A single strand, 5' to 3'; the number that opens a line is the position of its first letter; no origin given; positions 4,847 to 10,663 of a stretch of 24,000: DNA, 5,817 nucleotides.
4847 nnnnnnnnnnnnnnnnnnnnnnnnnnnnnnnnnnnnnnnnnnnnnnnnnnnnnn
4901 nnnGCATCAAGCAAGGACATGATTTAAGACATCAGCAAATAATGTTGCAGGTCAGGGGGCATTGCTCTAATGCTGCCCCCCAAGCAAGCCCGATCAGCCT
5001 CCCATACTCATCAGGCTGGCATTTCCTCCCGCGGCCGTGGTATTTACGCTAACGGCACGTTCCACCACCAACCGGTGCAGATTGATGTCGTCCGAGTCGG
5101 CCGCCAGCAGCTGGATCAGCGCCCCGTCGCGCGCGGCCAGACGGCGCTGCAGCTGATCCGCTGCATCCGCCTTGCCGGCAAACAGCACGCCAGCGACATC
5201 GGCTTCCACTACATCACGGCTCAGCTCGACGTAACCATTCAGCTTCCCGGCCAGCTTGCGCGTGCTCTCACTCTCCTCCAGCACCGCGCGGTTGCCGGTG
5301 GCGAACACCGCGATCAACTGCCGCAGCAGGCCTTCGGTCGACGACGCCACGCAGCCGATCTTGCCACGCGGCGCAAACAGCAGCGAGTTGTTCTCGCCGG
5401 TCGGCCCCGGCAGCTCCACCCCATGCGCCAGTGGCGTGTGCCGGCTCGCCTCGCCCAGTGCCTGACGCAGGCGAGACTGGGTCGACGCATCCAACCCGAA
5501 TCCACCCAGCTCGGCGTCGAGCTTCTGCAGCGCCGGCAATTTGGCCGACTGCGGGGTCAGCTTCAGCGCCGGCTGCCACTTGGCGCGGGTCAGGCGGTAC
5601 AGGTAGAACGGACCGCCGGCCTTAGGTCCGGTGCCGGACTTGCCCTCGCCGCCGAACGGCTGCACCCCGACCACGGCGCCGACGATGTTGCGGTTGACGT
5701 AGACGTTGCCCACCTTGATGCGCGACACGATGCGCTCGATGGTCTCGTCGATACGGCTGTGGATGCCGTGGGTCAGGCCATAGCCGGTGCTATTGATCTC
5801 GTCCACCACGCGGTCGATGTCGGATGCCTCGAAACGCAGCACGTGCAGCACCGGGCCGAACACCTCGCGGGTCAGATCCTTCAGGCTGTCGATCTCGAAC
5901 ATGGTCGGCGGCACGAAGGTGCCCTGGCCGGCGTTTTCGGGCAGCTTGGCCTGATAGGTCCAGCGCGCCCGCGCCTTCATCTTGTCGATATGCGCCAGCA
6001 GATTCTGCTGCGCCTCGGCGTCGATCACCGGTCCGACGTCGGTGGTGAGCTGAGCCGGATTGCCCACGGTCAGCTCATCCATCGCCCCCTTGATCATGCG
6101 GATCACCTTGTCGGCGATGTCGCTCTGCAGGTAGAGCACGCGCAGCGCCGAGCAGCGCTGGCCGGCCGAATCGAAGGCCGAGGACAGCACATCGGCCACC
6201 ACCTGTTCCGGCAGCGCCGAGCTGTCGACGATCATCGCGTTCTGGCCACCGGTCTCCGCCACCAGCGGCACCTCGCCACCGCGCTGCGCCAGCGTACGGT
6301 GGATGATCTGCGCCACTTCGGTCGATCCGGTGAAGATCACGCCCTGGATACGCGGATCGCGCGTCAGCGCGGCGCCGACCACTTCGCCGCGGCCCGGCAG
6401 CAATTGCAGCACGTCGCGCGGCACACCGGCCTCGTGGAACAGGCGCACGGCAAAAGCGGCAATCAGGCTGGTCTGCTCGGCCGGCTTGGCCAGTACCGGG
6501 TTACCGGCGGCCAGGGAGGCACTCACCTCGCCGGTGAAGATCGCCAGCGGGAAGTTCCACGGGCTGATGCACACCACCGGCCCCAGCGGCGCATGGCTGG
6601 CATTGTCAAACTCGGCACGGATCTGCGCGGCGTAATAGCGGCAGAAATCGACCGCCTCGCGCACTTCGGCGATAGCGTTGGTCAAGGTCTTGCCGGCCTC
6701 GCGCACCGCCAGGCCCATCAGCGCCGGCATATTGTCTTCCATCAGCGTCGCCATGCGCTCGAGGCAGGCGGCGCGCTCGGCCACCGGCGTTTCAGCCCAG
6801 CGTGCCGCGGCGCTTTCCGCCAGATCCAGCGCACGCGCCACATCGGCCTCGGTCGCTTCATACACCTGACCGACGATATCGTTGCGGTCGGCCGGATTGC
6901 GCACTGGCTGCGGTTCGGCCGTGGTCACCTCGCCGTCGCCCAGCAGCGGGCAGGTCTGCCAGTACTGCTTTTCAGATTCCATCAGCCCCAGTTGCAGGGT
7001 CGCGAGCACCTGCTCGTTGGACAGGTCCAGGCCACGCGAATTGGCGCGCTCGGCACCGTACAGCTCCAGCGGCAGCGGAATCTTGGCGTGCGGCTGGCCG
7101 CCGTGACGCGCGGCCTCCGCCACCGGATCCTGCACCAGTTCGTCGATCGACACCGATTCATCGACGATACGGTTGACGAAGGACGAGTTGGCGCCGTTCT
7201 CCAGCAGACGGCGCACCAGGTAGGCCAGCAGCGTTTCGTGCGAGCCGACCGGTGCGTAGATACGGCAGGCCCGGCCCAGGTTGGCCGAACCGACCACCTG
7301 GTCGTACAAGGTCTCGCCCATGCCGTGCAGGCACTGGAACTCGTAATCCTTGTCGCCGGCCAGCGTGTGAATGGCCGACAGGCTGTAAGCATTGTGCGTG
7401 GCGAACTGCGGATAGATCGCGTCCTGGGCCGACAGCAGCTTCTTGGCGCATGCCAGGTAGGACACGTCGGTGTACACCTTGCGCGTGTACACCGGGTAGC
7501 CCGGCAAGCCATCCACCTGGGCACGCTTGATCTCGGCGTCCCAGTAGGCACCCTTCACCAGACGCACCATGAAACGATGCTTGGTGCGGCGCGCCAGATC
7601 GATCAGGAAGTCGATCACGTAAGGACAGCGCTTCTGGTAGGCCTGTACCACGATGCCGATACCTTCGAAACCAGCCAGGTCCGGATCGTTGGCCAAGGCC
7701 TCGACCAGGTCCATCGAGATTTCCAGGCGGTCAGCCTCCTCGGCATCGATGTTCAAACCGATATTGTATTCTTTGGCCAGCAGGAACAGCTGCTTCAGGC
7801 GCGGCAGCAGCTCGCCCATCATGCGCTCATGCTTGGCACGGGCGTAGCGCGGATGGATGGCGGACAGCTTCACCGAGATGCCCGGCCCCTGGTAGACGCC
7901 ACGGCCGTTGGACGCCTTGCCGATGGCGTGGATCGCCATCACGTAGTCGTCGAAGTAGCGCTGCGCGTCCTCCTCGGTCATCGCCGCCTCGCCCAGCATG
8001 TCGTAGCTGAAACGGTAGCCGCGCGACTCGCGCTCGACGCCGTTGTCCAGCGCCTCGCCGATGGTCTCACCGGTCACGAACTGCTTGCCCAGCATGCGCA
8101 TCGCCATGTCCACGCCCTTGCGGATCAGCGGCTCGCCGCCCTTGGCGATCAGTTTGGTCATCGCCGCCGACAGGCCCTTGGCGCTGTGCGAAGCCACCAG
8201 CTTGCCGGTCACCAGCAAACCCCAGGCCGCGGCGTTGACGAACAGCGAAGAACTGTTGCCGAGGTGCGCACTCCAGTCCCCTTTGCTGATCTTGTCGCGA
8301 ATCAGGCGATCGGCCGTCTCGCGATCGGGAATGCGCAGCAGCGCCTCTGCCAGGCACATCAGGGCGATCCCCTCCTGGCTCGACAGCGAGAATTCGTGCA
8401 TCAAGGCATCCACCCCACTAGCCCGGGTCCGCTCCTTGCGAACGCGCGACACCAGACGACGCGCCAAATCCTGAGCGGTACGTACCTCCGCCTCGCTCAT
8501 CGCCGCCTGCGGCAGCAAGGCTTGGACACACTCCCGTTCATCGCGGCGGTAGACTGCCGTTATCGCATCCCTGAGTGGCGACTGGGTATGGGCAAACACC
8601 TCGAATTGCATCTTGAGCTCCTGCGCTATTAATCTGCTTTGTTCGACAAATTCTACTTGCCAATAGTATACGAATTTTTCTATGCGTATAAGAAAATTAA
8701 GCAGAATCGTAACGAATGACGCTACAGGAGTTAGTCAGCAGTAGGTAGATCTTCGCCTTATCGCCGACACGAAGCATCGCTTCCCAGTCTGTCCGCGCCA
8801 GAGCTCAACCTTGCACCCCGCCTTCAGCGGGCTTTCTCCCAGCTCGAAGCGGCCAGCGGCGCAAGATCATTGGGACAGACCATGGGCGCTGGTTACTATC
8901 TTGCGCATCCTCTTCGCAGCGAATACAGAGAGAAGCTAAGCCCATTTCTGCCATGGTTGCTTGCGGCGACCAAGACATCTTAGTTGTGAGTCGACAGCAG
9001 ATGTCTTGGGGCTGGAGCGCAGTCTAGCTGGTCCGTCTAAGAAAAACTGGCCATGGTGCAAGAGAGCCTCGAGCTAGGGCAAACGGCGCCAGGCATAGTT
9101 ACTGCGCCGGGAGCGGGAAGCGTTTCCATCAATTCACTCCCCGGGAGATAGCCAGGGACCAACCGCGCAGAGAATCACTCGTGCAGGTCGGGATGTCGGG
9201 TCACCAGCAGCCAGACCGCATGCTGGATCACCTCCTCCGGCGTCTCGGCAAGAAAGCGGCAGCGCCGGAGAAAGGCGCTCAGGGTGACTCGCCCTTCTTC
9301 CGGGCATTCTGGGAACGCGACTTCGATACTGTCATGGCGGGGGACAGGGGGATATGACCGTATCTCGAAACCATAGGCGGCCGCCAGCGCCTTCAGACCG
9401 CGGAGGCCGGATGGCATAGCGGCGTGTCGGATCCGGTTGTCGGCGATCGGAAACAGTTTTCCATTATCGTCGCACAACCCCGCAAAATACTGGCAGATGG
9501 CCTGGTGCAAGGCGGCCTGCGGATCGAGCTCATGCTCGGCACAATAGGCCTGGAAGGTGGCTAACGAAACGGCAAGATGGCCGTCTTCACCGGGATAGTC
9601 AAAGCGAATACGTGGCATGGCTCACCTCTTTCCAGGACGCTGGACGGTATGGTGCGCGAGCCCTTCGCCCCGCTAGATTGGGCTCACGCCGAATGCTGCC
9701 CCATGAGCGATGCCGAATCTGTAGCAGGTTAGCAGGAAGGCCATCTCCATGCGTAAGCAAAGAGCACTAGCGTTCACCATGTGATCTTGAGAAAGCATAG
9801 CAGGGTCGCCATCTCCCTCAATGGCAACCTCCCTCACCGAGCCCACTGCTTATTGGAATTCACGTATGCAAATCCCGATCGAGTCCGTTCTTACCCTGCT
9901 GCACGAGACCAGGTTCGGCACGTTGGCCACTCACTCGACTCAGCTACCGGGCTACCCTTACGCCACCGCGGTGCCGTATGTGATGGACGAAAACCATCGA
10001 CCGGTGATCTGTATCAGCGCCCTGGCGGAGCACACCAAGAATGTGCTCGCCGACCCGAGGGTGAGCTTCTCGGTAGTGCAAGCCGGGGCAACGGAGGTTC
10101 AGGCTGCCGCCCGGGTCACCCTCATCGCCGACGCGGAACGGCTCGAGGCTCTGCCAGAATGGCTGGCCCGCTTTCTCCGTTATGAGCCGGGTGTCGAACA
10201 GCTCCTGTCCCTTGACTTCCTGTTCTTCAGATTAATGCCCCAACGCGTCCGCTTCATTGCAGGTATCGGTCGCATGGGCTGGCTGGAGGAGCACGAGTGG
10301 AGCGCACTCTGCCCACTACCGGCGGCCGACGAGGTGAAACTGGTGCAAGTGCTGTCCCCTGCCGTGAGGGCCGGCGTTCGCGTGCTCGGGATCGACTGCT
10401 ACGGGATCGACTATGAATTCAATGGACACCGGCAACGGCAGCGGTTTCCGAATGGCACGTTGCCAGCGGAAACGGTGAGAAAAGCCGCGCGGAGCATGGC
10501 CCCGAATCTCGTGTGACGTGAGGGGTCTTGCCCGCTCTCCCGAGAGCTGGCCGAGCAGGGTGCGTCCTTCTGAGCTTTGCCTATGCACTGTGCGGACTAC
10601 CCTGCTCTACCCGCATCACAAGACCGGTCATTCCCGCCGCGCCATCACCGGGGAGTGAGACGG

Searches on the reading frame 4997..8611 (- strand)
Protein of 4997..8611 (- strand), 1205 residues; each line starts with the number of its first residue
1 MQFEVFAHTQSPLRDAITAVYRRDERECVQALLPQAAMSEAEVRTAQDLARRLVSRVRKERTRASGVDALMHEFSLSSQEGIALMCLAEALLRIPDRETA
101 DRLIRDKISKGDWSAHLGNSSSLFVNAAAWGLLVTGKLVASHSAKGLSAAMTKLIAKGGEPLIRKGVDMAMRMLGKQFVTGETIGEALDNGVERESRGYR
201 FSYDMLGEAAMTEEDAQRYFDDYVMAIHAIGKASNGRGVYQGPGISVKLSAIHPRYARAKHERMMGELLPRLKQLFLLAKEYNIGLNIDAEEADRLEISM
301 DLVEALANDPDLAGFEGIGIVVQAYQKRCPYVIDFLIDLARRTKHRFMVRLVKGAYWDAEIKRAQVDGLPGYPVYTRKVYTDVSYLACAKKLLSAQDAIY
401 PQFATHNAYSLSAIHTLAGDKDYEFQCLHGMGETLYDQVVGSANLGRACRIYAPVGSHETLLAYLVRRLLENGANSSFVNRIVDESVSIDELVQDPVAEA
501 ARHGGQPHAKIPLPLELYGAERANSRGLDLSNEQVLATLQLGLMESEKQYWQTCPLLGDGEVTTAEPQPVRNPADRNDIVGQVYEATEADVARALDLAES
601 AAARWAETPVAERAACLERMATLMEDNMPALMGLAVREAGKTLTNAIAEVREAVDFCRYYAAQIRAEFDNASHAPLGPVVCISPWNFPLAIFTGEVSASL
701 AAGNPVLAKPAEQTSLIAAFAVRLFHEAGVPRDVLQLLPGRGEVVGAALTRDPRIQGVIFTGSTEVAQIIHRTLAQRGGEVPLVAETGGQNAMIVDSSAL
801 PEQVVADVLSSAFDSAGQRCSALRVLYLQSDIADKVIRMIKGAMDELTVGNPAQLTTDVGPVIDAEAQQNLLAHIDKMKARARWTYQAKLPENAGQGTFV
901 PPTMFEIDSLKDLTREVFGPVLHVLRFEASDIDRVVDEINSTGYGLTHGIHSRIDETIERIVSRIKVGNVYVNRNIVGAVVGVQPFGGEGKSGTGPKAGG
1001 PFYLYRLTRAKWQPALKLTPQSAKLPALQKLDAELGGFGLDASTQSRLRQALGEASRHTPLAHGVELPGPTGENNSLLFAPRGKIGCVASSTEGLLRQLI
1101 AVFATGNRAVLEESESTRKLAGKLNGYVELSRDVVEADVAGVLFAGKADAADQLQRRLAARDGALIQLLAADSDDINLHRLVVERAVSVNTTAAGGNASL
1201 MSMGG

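Call 96: search_protein_families(library=pfam, proteins=[window:4997-8611:-], max_evalue=0.001)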
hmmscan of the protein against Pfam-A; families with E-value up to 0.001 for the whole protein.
window:4997-8611:- (1205 aa): 4 families
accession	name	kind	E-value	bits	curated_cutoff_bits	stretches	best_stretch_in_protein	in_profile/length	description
PF00171.27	Aldedh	-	2.1e-116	389.7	23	1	566-1012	7-460/461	Aldehyde dehydrogenase family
PF01619.24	Pro_dh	-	5.1e-106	354.7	27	1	190-481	4-278/278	Proline dehydrogenase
PF14850.11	Pro_dh-DNA_bdg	-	1.2e-46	158.2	27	1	67-178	2-112/112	DNA-binding domain of Proline dehydrogenase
PF18327.6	PRODH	-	9.9e-17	61.4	26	1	11-58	1-48/48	Proline utilization A proline dehydrogenase N-terminal domain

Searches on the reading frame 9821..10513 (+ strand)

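Call 94: search_protein_families(library=pfam, proteins=[window:9821-10513:+], max_evalue=0.001)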
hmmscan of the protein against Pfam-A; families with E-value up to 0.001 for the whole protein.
window:9821-10513:+ (231 aa): 2 families
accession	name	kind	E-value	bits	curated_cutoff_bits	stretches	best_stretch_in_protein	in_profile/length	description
PF01243.27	PNPOx_N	-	2.9e-13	50.7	28.1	1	23-145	5-118/120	Pyridoxamine 5'-phosphate oxidase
PF13883.13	CREG_beta-barrel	-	1.6e-05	25.4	27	1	25-161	12-166/167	CREG, beta-barrel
